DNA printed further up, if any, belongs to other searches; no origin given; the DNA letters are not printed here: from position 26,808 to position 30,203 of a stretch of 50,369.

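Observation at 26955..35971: Tandem giant paralogs (1526 aa and 1481 aa) with translational overlap and strongly conserved sequence islands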

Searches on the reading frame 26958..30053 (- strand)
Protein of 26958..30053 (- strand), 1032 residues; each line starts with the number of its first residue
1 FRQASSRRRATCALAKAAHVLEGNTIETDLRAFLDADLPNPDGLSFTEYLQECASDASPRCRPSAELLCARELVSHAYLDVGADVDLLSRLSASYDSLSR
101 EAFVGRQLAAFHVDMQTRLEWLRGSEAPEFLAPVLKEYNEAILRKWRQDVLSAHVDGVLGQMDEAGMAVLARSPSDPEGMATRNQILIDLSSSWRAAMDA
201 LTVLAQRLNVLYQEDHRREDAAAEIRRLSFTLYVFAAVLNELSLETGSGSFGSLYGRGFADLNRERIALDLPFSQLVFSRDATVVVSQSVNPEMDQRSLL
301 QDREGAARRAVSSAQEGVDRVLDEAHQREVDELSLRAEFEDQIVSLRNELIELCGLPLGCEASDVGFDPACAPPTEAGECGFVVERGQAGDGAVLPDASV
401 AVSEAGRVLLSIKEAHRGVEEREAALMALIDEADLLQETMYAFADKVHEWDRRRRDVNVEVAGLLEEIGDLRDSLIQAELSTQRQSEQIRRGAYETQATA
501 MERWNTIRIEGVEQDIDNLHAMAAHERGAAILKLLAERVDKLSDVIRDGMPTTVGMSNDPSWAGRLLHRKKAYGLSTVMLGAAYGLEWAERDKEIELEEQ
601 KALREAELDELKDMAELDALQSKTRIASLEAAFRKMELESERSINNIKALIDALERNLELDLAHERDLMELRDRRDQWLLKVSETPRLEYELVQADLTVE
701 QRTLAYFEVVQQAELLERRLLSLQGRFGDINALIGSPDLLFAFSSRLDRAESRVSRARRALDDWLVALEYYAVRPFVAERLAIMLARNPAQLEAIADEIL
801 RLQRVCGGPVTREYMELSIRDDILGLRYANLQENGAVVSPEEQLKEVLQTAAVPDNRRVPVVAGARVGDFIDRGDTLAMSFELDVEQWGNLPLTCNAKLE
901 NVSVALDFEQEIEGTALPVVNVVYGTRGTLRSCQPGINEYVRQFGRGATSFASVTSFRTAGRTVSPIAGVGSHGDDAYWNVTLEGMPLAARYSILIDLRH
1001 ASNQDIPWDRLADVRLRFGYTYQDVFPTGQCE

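Call 44: predict_structure(alignment_id=A3)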
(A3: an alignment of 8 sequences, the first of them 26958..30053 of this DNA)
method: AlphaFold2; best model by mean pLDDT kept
length: 1032 residues; sequences in the alignment: 8
mean_pLDDT: 64.1   pTM: 0.38
mean pLDDT of the five models: 64.1, 63.4, 61.3, 55.3, 54.8
residues with pLDDT >= 90: 24; 70-90: 405; 50-70: 386; < 50: 217
segments of 3 or more residues with pLDDT < 50: 126-133, 278-294, 329-331, 385-399, 528-530, 538-585, 731-741, 772-808, 822-865, 944-951, 1025-1032
pLDDT, mean of each block of 10 residues (from residue 1): 83 92 79 71 74 73 87 91 76 88 75 65 49 59 78 80 84 75 80 82 82 79 89 85 69 69 81 57 37 57 74 70 55 63 83 80 73 79 46 43 79 79 78 73 70 70 65 54 54 59 61 59 53 50 42 35 43 43 48 63 63 54 55 60 66 69 69 73 72 78 84 84 67 45 57 64 57 41 37 38 44 67 35 34 34 27 45 58 55 60 78 66 65 53 46 56 73 62 58 73 76 77 49 33
secondary structure, 60 per line:
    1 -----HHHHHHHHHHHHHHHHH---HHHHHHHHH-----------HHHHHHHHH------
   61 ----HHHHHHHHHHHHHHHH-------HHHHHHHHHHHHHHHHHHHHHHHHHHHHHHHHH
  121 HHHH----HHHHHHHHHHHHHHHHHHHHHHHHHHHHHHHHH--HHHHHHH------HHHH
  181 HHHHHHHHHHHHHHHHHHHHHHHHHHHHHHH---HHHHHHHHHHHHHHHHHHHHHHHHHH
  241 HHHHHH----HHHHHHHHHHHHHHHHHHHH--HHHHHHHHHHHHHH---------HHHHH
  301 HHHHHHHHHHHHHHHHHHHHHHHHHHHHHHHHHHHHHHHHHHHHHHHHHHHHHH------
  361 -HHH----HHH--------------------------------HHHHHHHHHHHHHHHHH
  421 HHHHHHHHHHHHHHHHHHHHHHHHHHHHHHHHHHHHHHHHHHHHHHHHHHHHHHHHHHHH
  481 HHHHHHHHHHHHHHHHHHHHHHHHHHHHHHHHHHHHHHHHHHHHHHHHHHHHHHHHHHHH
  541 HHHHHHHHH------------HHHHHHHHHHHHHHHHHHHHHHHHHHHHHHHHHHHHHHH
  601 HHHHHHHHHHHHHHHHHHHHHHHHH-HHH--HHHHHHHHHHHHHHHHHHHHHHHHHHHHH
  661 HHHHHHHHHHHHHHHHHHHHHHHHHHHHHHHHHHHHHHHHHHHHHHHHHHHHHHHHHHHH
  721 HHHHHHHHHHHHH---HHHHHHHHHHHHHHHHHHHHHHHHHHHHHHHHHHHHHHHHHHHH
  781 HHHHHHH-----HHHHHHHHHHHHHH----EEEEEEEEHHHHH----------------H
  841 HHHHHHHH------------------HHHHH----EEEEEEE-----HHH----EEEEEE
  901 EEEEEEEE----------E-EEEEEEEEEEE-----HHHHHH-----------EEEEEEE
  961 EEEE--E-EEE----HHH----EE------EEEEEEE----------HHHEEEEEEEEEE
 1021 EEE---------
elements in order (helices of 4 or more, strands of 3 or more residues): H6-22 H26-34 H46-54 H65-80 H88-124 H129-161 H164-170 H177-211 H215-246 H251-270 H273-286 H296-354 H404-549 H562-625 H632-733 H737-787 H793-806 E811-818 H819-823 H840-848 H867-871 E876-882 E895-908 E921-931 H937-942 E954-964 E969-971 E991-997 E1011-1023

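Call 50: search_solved_structures(query=A3, max_evalue=10)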
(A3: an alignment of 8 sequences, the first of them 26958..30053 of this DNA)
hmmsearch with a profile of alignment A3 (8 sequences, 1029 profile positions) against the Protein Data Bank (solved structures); distinct sequences matched with E-value up to 10: 3.
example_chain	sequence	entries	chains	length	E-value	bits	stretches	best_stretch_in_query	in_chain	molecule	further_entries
1t3j_A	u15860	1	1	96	0.016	16.5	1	425-484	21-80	mitofusin 1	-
8p0s_A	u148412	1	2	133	0.27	12.4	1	413-486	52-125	Rho-associated protein kinase 1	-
2lmi_A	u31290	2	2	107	0.85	10.8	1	350-391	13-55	G-rich sequence factor 1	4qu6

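Call 55: search_protein_representatives(alignment_id=A3)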
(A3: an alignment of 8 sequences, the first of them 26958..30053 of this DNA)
Query: 8 sequences, 1029 profile positions. Proteins with E-value up to 0.001 (for the whole library): 190; up to 1e-10: 162; up to 1e-30: 134. The best 150 are listed.
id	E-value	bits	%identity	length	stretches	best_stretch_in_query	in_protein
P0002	0.0e+00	1679.1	-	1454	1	1-1029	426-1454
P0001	0.0e+00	1649.9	-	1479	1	1-1029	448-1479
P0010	0.0e+00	1441.7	-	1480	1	1-1029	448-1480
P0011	0.0e+00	1282.4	-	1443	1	3-1029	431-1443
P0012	0.0e+00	1240.6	-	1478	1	5-1029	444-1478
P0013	0.0e+00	1236.8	-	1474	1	4-1029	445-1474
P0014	0.0e+00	1223.2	-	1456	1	1-1029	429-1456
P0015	0.0e+00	1200.1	-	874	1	160-1029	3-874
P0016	0.0e+00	1154.5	-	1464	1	6-1029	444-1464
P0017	0.0e+00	1149.1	-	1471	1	1-1029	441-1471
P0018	0.0e+00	1141.1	-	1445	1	1-1029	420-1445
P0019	0.0e+00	1140.9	-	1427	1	1-1029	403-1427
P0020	0.0e+00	1120.2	-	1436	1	4-1029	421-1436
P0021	0.0e+00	1116.8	-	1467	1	1-1029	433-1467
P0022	0.0e+00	1111.1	-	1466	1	1-1029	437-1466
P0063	1.5e-202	692.0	-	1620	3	635-1025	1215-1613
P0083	2.0e-156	539.3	-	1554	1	42-1019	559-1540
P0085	2.0e-153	529.3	-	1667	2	394-1018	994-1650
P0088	8.2e-146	504.2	-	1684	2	365-1018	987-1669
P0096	5.8e-134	464.9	-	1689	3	569-1029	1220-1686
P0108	1.1e-95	338.2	-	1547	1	1-1019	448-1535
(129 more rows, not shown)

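Call 56: search_protein_families(library=pfam, proteins=[P0063, P0083, P0085, P0088, P0096, P0108], max_evalue=0.01)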
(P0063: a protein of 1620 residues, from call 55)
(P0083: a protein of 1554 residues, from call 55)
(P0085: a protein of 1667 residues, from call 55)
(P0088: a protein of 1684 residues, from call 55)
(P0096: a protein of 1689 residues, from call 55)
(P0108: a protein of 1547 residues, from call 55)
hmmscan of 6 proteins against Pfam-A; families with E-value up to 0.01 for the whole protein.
P0063 (1620 aa): 0 families

P0083 (1554 aa): 0 families

P0085 (1667 aa): 0 families

P0088 (1684 aa): 0 families

P0096 (1689 aa): 0 families

P0108 (1547 aa): 0 families

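Call 71: fold_search(model_id=the predicted structure, library=pdb)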
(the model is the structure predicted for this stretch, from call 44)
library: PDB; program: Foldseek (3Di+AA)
matches with E <= 10: 512; with E <= 0.001: 21
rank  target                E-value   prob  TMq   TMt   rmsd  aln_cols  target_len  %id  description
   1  9mlg_A                3.5e-10  1.00  0.11  0.05  79.5       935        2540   13  Xenorhabdus nematophilus XptA2 State 2, 1181insYWK1183, D1182T mutant (released 2025-01-15)
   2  9mli_A                1.5e-09  1.00  0.11  0.05  80.9       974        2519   14  Xenorhabdus nematophilus XptA2 RBD C Chimera (released 2025-03-05)
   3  6rw9_A                2.7e-09  1.00  0.11  0.06  79.5       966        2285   13  Cryo-EM structure of Morganella morganii TcdA4 (released 2019-10-23)
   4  8tqe_A                4.4e-09  1.00  0.11  0.05  80.2       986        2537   12  XptA2 wild type (released 2023-09-27)
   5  8tv0_A                8.3e-09  1.00  0.11  0.05  80.2       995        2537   13  XptA2 wild type (released 2023-09-27)
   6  9c4k_B                1.1e-08  1.00  0.10  0.08  79.7       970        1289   11  Yersinia entomophaga holotoxin complex in prepore conformation (released 2025-12-31)
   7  6rwa_A                1.1e-08  1.00  0.11  0.06  77.3       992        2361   12  Cryo-EM structure of Photorhabdus luminescens TcdA4 (released 2019-10-23)
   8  4o9y_G                2.8e-08  1.00  0.10  0.05  81.1       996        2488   11  Crystal Structure of TcdA1 (released 2014-02-26)
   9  6rw6_A                3.2e-08  1.00  0.12  0.06  79.8       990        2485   11  Cryo-EM structure of Photorhabdus luminescens TcdA1 (released 2019-10-23)
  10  8cq2_A                4.8e-08  1.00  0.11  0.06  78.9       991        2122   12  Photorhabdus luminescens TcdA1 prepore-to-pore intermediate, C16S, C20S, C870S, T1279C mutant (released 2024-03-13)
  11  8cpz_A                7.0e-08  1.00  0.11  0.07  71.8       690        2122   12  Photorhabdus luminescens TcdA1 prepore-to-pore intermediate, K1179W mutant (released 2024-03-13)
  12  6h6e_A                7.4e-08  1.00  0.11  0.05  80.1       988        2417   10  PTC3 holotoxin complex from Photorhabdus luminecens in prepore state (TcdA1, TcdB2, TccC3) (released 2018-10-03)
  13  6h6f_A                7.8e-08  1.00  0.11  0.05  80.0       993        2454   10  PTC3 holotoxin complex from Photorhabdus luminiscens - Mutant TcC-D651A (released 2018-10-03)
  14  6rw8_A                7.8e-08  1.00  0.11  0.06  80.8       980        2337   11  Cryo-EM structure of Xenorhabdus nematophila XptA1 (released 2019-10-23)
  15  6l7e_A                8.1e-08  1.00  0.11  0.06  77.8      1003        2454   12  Toxin Complex TcdA1-TcdB1-TccC2 (released 2020-11-04)
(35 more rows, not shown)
